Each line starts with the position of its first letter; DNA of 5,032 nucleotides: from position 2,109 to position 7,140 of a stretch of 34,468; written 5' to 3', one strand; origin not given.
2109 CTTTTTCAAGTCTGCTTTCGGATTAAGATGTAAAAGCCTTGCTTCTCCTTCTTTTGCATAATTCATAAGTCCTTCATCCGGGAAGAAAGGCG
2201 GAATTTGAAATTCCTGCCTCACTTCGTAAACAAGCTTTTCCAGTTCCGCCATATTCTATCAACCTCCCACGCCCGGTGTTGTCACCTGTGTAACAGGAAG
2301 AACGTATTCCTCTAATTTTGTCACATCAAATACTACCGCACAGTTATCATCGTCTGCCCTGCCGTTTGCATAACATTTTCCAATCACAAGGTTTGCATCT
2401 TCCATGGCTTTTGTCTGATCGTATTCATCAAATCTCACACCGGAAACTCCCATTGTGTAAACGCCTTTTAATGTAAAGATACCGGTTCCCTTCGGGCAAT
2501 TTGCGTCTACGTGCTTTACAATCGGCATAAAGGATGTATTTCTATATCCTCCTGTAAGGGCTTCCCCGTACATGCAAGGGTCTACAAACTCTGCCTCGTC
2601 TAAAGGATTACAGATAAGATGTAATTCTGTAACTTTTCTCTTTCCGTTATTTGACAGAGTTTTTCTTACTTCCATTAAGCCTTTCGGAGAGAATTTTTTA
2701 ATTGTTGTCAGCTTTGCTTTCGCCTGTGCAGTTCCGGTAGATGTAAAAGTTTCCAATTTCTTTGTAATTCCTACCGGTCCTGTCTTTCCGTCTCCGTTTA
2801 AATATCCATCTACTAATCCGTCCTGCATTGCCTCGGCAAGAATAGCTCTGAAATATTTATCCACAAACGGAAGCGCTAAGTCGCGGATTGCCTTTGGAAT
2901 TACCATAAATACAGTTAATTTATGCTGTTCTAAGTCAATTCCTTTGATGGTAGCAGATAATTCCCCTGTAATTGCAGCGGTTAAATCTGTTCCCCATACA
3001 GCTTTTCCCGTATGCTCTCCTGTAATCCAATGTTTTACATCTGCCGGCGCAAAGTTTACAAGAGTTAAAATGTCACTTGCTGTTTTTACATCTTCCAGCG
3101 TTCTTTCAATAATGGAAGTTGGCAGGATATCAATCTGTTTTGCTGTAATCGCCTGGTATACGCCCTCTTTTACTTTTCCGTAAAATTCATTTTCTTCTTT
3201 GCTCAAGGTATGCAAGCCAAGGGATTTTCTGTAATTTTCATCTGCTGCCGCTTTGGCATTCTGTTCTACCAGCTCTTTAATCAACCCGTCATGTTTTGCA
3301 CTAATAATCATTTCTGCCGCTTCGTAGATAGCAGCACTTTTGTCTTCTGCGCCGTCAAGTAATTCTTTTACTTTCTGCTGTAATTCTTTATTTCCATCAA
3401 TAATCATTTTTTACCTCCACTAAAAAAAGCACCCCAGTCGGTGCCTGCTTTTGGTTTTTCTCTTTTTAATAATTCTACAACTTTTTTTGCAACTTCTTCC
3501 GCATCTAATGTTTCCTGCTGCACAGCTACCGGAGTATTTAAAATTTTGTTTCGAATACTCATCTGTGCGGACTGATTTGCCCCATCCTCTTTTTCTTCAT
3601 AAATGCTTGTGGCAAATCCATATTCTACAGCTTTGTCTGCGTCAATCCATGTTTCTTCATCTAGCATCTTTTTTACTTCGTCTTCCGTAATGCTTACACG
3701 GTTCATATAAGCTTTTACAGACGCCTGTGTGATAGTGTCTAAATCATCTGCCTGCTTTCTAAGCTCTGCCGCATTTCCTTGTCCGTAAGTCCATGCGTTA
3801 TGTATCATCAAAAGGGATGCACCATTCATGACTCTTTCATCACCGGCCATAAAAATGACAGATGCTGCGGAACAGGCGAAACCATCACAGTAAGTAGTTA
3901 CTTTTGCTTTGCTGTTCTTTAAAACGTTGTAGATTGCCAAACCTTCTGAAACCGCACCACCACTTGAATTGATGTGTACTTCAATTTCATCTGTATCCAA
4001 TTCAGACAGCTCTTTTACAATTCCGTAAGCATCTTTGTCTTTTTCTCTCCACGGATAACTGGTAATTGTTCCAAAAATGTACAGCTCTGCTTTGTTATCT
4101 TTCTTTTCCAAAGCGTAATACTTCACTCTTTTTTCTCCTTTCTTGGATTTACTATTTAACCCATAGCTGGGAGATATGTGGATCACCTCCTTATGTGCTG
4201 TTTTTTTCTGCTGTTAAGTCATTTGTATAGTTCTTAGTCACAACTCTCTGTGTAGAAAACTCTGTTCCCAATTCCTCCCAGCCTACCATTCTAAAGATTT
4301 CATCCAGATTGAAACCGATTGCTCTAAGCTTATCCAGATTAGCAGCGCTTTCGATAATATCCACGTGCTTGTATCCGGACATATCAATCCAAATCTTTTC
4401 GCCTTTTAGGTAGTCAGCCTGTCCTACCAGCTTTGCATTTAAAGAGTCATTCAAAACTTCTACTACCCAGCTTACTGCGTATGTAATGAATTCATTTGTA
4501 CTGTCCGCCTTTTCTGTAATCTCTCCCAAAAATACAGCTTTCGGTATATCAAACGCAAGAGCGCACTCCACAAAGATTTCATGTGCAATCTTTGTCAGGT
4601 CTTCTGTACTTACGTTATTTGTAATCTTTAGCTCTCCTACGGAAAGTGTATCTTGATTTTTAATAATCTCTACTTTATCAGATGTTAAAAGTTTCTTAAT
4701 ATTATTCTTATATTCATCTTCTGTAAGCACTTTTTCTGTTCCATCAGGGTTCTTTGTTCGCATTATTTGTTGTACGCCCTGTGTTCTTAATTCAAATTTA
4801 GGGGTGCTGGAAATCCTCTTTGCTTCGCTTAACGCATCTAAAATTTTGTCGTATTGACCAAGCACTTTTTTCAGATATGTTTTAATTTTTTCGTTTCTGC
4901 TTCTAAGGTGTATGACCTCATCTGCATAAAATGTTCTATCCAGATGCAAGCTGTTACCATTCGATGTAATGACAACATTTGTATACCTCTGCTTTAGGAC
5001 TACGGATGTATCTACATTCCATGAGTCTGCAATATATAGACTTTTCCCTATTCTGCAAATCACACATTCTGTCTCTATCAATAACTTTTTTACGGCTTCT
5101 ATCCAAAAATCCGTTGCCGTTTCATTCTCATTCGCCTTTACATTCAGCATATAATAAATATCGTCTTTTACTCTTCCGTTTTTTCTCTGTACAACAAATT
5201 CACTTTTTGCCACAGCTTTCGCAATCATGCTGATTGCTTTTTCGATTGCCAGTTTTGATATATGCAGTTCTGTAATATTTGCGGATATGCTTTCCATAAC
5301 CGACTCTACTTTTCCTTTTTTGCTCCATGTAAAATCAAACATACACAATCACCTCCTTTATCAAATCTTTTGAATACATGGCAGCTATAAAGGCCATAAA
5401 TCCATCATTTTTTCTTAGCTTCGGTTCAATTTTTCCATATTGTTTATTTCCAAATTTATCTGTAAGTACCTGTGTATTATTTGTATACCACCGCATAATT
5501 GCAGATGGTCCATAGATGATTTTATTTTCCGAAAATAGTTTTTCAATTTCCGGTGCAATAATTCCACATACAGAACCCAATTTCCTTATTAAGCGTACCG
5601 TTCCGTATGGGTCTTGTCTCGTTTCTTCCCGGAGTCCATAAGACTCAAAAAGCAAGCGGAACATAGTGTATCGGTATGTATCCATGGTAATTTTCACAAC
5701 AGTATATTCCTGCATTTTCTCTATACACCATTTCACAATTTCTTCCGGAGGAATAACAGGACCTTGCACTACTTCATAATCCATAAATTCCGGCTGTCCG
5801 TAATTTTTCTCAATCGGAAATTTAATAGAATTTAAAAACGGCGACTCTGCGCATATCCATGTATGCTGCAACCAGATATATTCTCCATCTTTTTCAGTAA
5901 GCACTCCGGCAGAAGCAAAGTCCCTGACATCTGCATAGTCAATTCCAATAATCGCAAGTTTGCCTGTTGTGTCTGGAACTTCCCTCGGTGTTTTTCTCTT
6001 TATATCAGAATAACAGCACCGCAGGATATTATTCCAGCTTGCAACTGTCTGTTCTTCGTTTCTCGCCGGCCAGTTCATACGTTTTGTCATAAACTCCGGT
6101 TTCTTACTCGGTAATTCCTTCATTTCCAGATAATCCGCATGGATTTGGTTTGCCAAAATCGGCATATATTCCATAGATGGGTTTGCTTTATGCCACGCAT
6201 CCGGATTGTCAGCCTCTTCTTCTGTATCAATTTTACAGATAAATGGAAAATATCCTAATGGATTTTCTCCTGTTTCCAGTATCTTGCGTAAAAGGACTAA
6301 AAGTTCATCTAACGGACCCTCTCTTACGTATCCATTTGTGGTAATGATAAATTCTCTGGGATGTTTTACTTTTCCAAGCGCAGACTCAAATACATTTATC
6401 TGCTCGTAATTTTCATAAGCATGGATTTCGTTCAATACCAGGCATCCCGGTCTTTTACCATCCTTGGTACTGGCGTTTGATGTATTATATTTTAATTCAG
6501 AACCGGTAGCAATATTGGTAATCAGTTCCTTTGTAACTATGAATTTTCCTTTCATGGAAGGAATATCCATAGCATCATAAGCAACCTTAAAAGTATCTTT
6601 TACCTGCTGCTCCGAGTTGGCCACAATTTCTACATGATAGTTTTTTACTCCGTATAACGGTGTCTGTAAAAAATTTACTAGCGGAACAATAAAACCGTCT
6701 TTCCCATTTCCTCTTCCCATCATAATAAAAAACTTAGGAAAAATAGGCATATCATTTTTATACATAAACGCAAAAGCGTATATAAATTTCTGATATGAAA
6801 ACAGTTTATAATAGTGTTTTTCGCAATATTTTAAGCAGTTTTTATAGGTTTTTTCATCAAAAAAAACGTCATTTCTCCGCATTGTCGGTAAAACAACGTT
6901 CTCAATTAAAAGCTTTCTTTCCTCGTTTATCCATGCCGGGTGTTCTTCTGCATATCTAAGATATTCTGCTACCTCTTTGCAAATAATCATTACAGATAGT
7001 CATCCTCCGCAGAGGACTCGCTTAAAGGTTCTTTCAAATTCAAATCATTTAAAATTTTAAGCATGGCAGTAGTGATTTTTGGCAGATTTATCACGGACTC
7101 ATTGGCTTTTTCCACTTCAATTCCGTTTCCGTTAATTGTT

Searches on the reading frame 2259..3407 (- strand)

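Call 47: search_protein_families(library=pfam, proteins=[window:2259-3407:-], max_evalue=0.001)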
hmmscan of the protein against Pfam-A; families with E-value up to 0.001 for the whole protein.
window:2259-3407:- (382 aa): 1 family
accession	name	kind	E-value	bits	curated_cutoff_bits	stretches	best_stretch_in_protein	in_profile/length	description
PF05065.19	Phage_capsid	-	0.0001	22.2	24.2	1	97-236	7-151/280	Phage capsid family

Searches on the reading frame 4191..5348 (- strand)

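Call 47: search_protein_families(library=pfam, proteins=[window:4191-5348:-], max_evalue=0.001)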
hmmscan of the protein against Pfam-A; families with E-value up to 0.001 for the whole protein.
window:4191-5348:- (385 aa): 1 family
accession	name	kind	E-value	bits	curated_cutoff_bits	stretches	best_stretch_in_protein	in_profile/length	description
PF04860.17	Phage_portal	-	2.1e-17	63.8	39.1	1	35-346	3-310/321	Phage portal protein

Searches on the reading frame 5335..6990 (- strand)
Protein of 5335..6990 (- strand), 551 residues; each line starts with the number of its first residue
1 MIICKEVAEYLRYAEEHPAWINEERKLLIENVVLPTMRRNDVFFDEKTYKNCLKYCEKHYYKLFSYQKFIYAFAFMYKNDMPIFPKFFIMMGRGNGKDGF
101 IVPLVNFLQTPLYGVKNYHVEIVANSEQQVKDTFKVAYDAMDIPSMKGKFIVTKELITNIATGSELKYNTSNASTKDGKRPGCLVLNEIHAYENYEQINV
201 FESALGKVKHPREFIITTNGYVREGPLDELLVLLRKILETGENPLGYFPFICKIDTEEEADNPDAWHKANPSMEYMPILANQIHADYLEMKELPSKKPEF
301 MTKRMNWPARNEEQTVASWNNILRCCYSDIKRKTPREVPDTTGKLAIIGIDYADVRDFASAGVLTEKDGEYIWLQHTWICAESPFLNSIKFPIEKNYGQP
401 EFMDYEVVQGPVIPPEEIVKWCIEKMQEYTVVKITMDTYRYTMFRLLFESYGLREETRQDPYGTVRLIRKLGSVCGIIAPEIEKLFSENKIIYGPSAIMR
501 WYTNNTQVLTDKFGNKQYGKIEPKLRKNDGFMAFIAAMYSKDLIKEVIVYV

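Call 47: search_protein_families(library=pfam, proteins=[window:5335-6990:-], max_evalue=0.001)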
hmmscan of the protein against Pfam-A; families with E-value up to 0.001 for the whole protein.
window:5335-6990:- (551 aa): 2 families
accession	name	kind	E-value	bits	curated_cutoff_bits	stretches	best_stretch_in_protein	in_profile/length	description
PF20441.4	TerL_nuclease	-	1.7e-13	50.8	24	1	247-539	7-280/286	Terminase large subunit, endonuclease domain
PF03354.21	TerL_ATPase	-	5.4e-13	49.5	23.7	1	66-231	2-173/178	Terminase large subunit, ATPase domain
